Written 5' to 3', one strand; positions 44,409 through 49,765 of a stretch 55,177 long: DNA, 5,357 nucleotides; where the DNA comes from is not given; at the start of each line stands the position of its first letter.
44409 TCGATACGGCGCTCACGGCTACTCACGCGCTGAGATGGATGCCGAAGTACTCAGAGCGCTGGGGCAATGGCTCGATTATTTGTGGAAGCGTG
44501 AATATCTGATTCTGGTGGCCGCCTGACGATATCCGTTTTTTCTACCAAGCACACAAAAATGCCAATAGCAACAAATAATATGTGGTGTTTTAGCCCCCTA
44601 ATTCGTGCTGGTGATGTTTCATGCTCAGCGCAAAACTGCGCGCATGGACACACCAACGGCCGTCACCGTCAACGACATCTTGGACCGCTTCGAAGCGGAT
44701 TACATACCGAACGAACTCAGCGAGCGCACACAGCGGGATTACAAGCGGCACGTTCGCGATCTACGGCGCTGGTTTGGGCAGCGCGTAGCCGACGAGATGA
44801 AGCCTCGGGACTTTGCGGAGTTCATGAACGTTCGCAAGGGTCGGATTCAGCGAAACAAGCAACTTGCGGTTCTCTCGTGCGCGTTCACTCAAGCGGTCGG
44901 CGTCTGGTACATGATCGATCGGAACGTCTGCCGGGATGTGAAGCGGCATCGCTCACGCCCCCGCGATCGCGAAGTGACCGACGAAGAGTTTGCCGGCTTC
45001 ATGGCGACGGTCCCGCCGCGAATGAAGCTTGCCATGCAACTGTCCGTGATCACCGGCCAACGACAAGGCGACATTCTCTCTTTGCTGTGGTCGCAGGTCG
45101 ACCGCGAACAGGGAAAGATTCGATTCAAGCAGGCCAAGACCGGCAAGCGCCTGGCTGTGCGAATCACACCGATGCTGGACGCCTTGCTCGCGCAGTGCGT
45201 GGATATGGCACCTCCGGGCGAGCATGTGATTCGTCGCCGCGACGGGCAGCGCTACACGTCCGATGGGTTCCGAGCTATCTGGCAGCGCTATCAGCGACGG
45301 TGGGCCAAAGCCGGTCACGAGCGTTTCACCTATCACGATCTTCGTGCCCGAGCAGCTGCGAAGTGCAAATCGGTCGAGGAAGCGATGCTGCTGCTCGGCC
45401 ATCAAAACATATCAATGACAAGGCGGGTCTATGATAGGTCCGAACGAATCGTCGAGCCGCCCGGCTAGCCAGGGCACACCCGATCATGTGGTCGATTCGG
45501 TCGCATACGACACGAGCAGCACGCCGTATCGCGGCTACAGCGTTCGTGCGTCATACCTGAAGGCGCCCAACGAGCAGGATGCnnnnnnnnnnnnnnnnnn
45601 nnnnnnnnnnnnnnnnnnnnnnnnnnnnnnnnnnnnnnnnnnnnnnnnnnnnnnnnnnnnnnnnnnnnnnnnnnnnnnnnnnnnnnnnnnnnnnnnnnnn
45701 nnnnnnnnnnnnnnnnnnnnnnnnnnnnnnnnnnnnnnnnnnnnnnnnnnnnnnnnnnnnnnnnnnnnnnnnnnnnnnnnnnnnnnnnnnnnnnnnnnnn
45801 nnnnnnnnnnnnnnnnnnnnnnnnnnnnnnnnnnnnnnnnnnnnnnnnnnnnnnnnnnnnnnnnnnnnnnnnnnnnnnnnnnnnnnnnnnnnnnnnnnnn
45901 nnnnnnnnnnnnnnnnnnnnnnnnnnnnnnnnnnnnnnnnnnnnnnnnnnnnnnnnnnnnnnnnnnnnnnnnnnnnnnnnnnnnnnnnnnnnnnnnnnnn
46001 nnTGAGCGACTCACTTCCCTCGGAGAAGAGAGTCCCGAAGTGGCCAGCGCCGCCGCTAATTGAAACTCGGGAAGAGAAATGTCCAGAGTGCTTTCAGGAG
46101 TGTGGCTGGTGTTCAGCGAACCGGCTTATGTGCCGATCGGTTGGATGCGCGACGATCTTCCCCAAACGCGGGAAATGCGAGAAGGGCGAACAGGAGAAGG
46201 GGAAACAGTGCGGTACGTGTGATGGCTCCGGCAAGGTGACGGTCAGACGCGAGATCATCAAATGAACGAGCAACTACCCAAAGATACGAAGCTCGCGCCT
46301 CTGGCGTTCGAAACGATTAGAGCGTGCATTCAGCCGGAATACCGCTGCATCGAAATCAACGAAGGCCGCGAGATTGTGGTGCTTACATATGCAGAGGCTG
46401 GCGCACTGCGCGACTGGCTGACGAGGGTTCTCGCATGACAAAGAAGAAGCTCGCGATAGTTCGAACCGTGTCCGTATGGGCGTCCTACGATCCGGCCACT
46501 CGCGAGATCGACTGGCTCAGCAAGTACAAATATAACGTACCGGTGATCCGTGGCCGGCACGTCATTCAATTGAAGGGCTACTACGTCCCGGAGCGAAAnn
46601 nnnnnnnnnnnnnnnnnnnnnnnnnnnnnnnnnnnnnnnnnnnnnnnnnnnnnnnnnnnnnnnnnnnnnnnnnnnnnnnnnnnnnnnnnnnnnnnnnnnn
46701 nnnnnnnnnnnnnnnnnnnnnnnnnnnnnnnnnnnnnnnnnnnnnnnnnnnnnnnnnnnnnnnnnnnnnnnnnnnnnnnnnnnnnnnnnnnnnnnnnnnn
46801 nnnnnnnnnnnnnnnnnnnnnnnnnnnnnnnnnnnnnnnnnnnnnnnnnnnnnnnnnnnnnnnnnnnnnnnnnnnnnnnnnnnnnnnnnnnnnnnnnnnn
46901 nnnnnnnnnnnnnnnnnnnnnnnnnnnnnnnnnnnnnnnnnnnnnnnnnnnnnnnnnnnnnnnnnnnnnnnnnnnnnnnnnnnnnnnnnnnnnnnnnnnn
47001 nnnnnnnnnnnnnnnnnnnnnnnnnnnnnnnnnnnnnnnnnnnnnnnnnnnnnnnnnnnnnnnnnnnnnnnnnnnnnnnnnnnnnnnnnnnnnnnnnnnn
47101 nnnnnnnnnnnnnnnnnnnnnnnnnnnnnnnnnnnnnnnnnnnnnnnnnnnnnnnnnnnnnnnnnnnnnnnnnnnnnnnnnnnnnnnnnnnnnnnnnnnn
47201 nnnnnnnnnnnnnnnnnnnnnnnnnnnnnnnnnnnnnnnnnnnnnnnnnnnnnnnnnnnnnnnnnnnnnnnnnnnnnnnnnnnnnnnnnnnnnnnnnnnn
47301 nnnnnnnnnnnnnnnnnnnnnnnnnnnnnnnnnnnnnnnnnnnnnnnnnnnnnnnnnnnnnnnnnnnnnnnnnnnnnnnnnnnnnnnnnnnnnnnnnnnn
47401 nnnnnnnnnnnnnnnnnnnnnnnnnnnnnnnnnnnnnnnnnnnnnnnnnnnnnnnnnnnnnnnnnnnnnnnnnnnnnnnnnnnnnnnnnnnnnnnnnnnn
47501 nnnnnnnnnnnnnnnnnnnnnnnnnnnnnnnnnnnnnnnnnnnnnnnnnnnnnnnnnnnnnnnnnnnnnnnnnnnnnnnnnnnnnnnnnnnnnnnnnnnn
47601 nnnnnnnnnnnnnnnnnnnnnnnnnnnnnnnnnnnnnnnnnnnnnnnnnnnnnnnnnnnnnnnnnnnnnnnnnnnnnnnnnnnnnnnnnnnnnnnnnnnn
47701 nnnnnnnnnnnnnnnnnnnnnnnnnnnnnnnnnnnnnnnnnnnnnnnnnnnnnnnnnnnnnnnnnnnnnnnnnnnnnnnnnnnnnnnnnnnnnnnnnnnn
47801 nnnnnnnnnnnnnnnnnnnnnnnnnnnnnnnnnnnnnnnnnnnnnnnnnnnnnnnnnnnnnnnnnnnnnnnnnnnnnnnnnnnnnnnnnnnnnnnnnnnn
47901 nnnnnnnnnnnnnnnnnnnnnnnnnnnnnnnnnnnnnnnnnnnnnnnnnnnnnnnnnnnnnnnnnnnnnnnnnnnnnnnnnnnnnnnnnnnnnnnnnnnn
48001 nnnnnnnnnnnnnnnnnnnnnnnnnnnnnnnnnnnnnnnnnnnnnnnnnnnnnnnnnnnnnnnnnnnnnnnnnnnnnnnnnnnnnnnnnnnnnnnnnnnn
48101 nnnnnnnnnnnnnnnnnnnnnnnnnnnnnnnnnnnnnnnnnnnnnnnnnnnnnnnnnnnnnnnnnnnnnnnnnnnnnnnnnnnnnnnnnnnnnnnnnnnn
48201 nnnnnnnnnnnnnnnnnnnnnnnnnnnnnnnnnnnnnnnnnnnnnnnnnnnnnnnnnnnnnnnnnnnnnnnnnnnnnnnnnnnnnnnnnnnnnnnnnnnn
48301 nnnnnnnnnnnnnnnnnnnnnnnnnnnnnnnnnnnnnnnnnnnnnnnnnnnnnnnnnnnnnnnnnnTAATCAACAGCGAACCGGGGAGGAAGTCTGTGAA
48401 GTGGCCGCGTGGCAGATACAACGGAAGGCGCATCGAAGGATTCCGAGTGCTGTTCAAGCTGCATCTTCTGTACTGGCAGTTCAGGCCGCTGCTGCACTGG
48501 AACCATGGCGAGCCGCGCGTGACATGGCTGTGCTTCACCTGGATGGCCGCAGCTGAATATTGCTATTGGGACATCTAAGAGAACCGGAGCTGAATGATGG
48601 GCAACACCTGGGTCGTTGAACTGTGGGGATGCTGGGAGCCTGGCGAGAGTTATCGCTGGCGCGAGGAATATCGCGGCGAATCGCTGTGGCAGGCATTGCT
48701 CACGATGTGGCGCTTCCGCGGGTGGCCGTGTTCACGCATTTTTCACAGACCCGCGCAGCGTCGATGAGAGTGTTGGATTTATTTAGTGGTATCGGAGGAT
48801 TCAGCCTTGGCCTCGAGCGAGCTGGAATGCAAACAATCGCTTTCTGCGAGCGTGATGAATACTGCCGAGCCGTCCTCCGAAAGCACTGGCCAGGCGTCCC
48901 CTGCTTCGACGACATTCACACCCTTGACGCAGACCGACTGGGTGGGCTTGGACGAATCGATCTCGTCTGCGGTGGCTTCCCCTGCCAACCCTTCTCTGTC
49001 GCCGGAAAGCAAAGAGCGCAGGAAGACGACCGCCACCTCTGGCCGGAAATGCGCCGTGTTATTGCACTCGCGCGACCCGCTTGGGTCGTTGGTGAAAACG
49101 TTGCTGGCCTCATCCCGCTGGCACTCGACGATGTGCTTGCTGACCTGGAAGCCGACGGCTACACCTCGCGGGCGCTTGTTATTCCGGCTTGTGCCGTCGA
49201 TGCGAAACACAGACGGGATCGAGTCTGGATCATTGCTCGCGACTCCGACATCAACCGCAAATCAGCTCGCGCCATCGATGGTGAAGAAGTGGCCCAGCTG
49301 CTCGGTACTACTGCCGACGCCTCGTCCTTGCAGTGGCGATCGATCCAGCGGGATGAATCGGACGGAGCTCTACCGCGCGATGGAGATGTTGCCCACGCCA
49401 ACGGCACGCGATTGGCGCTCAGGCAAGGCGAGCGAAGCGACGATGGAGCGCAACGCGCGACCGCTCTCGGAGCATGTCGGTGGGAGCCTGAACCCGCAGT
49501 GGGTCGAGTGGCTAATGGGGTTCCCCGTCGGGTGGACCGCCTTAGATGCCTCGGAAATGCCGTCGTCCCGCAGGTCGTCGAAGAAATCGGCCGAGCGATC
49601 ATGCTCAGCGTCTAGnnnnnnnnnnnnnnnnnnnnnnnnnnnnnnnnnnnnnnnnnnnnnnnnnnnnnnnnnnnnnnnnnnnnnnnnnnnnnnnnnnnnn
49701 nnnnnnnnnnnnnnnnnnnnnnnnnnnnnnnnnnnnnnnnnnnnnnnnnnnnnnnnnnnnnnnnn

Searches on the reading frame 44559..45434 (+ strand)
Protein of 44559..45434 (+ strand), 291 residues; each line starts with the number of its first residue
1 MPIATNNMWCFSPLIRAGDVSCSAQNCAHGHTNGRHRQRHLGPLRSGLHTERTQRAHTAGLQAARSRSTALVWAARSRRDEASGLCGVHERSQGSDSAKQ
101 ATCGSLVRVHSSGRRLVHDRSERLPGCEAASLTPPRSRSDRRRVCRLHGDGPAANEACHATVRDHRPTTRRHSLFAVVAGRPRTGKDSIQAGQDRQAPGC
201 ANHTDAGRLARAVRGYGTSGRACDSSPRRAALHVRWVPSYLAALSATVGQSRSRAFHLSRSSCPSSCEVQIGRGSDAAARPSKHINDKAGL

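Call 36: find_encoding_contigs(protein=window:44559-45434:+, flank=10000, max_places=1)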
Protein window:44559-45434:+ (291 aa): no gene with exactly this product is on record in the collection.

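Call 37: search_protein_families(library=pfam, proteins=[window:44559-45434:+], max_evalue=0.001)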
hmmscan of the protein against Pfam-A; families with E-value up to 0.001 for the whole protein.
window:44559-45434:+ (291 aa): 0 families

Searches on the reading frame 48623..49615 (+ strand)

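Call 37: search_protein_families(library=pfam, proteins=[window:48623-49615:+], max_evalue=0.001)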
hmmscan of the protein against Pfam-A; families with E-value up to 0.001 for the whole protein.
window:48623-49615:+ (330 aa): 1 family
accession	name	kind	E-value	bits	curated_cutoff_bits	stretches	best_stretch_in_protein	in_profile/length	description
PF00145.23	DNA_methylase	-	9.7e-42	144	22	1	48-213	1-168/324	C-5 cytosine-specific DNA methylase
